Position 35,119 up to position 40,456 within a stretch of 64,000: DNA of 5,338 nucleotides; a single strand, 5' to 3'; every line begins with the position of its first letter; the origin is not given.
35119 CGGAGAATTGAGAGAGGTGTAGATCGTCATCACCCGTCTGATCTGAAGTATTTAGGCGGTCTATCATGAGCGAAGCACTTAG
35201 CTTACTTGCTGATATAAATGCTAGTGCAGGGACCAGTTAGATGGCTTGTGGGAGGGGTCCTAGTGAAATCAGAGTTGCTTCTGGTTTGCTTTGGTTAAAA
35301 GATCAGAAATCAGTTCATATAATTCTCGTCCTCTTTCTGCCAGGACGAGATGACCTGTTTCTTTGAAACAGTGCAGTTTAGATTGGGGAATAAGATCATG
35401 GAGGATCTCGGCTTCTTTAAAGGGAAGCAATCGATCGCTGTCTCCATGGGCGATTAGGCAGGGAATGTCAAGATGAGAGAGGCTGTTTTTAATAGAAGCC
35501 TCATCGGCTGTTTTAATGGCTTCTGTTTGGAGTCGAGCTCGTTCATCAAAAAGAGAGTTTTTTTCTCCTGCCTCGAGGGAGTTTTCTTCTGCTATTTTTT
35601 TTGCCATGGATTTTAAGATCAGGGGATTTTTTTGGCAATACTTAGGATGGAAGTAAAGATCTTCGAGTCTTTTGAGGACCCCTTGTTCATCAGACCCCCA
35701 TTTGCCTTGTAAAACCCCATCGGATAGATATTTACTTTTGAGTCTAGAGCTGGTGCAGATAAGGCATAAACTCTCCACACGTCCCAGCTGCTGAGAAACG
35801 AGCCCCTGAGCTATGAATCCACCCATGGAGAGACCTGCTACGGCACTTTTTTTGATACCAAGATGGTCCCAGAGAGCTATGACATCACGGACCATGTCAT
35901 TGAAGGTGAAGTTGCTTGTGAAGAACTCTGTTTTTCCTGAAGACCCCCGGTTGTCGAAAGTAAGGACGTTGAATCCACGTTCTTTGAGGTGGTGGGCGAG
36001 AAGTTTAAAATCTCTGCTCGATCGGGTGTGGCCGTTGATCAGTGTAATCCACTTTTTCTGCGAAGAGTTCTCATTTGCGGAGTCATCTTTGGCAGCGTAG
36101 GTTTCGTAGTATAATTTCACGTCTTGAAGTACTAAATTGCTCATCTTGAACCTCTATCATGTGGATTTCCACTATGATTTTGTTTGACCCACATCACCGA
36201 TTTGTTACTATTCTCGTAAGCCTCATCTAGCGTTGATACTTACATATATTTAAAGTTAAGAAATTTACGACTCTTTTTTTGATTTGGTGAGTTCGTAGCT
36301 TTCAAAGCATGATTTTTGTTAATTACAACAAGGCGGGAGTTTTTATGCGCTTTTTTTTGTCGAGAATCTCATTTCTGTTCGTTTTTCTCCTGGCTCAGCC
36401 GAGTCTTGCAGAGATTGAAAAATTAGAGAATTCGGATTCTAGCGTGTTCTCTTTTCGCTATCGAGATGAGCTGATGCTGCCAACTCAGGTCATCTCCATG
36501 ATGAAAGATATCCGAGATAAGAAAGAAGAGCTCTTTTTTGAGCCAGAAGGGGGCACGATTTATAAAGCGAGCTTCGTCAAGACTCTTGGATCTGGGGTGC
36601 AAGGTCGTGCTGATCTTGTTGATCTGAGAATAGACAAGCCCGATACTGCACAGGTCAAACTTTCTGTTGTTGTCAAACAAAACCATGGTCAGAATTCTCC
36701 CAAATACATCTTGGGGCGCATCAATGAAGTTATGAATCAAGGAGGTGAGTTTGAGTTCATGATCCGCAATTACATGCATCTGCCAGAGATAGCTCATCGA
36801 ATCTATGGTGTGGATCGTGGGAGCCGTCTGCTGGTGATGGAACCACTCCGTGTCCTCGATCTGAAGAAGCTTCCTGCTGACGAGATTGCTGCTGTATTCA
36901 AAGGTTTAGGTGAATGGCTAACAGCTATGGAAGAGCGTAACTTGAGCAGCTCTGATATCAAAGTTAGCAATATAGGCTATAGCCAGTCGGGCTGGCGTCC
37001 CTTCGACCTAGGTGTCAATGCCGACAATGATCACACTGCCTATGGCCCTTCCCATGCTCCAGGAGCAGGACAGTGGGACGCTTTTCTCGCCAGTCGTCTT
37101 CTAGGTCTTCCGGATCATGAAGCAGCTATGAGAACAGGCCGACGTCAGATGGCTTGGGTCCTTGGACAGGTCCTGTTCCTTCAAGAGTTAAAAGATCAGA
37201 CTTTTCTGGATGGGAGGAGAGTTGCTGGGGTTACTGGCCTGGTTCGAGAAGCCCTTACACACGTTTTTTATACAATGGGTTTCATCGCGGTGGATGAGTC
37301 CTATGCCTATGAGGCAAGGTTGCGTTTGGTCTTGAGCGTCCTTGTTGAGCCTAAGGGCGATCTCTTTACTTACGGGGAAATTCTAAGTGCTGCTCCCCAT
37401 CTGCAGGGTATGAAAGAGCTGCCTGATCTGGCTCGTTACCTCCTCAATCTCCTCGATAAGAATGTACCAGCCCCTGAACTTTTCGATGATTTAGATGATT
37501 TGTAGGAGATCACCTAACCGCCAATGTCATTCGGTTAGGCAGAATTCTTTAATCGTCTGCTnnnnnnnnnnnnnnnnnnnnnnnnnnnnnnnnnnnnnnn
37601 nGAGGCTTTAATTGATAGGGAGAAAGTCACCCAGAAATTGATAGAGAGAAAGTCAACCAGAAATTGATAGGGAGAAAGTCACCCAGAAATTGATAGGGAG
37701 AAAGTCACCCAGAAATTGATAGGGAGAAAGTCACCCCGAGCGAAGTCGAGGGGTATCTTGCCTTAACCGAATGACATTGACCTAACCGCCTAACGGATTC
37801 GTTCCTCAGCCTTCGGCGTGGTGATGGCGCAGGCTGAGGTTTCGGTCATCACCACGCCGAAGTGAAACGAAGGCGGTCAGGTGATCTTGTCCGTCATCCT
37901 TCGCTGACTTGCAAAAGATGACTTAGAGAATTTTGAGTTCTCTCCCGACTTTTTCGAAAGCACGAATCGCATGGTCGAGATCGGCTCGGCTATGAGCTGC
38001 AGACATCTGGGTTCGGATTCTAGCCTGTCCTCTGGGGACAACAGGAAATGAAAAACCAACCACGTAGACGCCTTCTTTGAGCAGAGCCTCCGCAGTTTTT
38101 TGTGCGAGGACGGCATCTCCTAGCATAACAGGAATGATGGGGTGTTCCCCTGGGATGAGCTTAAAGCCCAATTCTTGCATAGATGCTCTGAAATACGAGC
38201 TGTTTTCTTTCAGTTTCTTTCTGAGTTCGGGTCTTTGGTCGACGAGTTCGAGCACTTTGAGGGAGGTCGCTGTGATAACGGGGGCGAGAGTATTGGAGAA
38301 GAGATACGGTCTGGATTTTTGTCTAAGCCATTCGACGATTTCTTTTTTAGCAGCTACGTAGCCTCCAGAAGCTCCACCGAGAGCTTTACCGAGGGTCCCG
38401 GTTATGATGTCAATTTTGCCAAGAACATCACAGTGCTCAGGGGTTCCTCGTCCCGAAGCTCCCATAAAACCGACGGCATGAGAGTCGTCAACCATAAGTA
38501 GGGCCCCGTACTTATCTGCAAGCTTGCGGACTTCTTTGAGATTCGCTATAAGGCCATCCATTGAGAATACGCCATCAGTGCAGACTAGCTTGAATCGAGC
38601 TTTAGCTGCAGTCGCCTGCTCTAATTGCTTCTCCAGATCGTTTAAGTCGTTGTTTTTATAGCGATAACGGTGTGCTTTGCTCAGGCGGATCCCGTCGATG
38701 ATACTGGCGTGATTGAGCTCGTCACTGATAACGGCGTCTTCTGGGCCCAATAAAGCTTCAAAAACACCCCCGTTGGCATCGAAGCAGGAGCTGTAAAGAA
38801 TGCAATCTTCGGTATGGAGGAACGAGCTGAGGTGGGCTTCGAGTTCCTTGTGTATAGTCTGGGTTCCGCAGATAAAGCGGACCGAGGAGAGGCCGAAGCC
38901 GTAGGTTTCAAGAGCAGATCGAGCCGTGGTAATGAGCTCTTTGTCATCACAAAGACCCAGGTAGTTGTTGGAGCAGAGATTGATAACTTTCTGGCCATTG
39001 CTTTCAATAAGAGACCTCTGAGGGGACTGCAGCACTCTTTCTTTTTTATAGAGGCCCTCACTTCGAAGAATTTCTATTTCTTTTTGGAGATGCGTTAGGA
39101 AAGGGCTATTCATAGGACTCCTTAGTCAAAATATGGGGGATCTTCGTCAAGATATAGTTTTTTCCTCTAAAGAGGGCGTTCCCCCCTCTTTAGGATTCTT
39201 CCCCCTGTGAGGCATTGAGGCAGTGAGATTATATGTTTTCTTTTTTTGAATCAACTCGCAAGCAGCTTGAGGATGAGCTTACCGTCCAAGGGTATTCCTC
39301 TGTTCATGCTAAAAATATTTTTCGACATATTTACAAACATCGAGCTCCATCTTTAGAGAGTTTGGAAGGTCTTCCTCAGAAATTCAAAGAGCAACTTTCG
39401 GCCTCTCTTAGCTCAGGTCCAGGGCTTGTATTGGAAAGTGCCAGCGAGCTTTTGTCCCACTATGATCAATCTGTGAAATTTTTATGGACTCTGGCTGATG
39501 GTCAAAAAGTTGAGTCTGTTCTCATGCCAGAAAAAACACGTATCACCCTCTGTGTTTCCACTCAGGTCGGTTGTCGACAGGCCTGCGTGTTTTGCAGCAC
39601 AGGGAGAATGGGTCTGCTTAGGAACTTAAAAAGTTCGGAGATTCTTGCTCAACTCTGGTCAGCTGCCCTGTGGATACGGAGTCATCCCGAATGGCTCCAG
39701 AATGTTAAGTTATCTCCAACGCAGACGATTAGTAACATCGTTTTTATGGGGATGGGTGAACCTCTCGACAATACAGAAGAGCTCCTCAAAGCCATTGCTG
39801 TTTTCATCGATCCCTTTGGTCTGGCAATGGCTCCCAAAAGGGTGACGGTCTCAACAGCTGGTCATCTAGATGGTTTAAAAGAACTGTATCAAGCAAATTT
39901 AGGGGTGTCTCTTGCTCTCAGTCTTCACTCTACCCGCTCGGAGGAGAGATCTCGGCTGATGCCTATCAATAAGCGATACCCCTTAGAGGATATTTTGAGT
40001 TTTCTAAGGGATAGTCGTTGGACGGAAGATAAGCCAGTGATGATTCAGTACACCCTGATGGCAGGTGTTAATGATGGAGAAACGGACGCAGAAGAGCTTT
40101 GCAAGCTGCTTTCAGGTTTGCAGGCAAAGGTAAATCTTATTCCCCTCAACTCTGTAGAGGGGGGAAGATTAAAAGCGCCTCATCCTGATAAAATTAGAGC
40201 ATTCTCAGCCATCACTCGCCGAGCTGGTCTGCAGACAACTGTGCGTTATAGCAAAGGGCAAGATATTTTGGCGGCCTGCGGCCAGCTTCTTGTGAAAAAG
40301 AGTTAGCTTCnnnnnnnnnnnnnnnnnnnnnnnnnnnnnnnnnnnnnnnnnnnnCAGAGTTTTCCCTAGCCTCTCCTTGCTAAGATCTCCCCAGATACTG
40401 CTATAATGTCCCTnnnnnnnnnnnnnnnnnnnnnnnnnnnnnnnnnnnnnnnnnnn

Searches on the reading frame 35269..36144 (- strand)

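Call 52: search_protein_families(library=pfam, proteins=[window:35269-36144:-], max_evalue=0.00001)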
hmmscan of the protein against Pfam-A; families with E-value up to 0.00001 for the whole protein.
window:35269-36144:- (291 aa): 4 families
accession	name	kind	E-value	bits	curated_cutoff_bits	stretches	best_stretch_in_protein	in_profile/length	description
PF12146.15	Hydrolase_4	-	2.9e-21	76.3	27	1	29-271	3-238/239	Serine aminopeptidase, S33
PF00561.26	Abhydrolase_1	-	1.3e-15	58.2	25.8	1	35-270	5-243/245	alpha/beta hydrolase fold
PF12697.13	Abhydrolase_6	-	2e-12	48.7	26.3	1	35-277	3-216/217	Alpha/beta hydrolase family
PF00326.27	Peptidase_S9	-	3.8e-06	27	22.6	0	48-118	5-84/213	Prolyl oligopeptidase family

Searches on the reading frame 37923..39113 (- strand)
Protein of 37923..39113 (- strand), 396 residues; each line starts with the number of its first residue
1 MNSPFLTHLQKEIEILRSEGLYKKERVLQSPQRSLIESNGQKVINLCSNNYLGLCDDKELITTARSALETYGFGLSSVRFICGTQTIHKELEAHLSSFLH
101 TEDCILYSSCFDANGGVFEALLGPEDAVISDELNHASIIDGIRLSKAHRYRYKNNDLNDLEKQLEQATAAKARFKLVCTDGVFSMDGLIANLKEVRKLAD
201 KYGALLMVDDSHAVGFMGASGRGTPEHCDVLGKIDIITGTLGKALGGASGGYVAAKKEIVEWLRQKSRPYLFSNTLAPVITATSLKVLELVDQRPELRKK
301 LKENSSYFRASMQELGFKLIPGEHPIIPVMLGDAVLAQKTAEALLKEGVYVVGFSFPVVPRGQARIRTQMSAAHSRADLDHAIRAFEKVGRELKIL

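Call 52: search_protein_families(library=pfam, proteins=[window:37923-39113:-], max_evalue=0.00001)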
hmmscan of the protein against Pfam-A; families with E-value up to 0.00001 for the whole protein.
window:37923-39113:- (396 aa): 2 families
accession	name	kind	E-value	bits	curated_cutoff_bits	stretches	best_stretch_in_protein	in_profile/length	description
PF00155.27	Aminotran_1_2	-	3e-68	231.1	19.7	1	42-386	2-361/361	Aminotransferase class I and II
PF00464.25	SHMT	-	7.4e-09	35.1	27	1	109-344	94-350/399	Serine hydroxymethyltransferase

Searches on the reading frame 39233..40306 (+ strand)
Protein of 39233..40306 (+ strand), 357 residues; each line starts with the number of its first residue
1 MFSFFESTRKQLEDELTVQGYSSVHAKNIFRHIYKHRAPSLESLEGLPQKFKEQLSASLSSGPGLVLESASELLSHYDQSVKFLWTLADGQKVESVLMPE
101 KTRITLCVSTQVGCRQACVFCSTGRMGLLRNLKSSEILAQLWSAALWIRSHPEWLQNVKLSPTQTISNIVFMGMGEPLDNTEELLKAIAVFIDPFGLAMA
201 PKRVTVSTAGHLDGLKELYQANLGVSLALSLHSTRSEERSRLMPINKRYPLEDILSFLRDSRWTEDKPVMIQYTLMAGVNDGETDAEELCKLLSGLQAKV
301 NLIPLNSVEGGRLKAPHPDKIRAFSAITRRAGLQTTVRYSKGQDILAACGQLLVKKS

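Call 35: find_related_loci(query=window:39233-40306:+, collection=genome_contigs, flank=8000)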
Query window:39233-40306:+ (357 aa) in genome_contigs; peptide patterns used: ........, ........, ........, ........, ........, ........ (x = any residue, [..] = any of these).
600 stretches matched a pattern (row limit reached: there are more); 598 encode a relative of the query (tblastn E <= 1e-3); the best 80 are kept; 80 distinct loci.
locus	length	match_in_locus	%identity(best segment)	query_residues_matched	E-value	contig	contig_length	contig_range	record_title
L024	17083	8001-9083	51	3-355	7e-111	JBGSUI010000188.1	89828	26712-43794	MAG: Oligoflexales bacterium isolate JTS-AC429 k141_586770, whole genome shotgun sequence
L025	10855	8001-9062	47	1-355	3e-102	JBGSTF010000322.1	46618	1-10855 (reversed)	MAG: Oligoflexus sp. isolate JTS-AC4 k141_4555594, whole genome shotgun sequence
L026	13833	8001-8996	40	9-356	8e-77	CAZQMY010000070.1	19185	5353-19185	MAG TPA_asm: uncultured Spirochaetaceae bacterium isolate SRP128890_co1_63 genome assembly, contig: NODE_4590_length_191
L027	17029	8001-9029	40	1-355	4e-74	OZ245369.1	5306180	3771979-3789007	MAG: Desulfobacteraceae bacterium isolate eda27e51-6729-4144-ada2-54b8f0e2c651 genome assembly, chromosome: 1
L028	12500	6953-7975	37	3-352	2e-73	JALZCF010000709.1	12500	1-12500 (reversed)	MAG: Chloroflexota bacterium isolate NAM bin18 SC8792-94_k127_611183, whole genome shotgun sequence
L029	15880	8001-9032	40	1-356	4e-73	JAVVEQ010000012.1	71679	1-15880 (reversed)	MAG: Desulfotignum sp. isolate TamC13-25 NODE_12_length_71679_cov_4.912657, whole genome shotgun sequence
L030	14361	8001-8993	39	8-354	9e-73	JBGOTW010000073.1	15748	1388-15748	MAG: bacterium isolate OBJ_0618_7090110_153 k141_2504595_length_15748_cov_19.1408, whole genome shotgun sequence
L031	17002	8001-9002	39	5-356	2e-71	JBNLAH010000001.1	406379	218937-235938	MAG: Parachlamydiales bacterium isolate C2.bin.8.permissive NODE_1_length_406379_cov_15.048410, whole genome shotgun seq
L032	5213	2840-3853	39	3-352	8e-71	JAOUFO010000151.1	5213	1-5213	MAG: Deltaproteobacteria bacterium isolate 4_1_July_SF_Bin46 4_1_July_SF_Bin46_scaffold_9515_c1, whole genome shotgun se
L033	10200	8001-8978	39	8-352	1e-69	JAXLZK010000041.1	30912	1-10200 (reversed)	MAG: Thermodesulfovibrionales bacterium isolate STL-NIT1 opera.106.fa-41, whole genome shotgun sequence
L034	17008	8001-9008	37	8-357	1e-69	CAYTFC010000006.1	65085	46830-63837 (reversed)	MAG TPA_asm: uncultured bacterium isolate SRP062349_co2_74 genome assembly, contig: NODE_270_length_65085_cov_49.108258,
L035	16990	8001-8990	39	10-357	2e-69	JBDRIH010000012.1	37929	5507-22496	MAG: Candidatus Omnitrophota bacterium isolate MEGAHIT-group-1.574 k141_10676473, whole genome shotgun sequence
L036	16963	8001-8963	39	10-351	4e-69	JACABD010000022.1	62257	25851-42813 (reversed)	MAG: Geobacteraceae bacterium isolate Cfx3-08 MAG08_22, whole genome shotgun sequence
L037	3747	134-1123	37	11-352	4e-69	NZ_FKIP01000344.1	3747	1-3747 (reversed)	Candidatus Entotheonella palauensis isolate egemina21, whole genome shotgun sequence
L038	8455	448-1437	38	8-352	1e-68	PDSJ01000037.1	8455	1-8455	MAG: candidate division KSB3 bacterium isolate DOLJORAL78_50_49 DolJOral78_scaffold_7297, whole genome shotgun sequence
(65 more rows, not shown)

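Call 52: search_protein_families(library=pfam, proteins=[window:39233-40306:+], max_evalue=0.00001)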
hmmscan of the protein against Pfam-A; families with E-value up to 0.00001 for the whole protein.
window:39233-40306:+ (357 aa): 1 family
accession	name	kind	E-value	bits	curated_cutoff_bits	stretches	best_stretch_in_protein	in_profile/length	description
PF04055.27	Radical_SAM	-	1.1e-10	42.4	29.5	1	109-283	2-158/166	Radical SAM superfamily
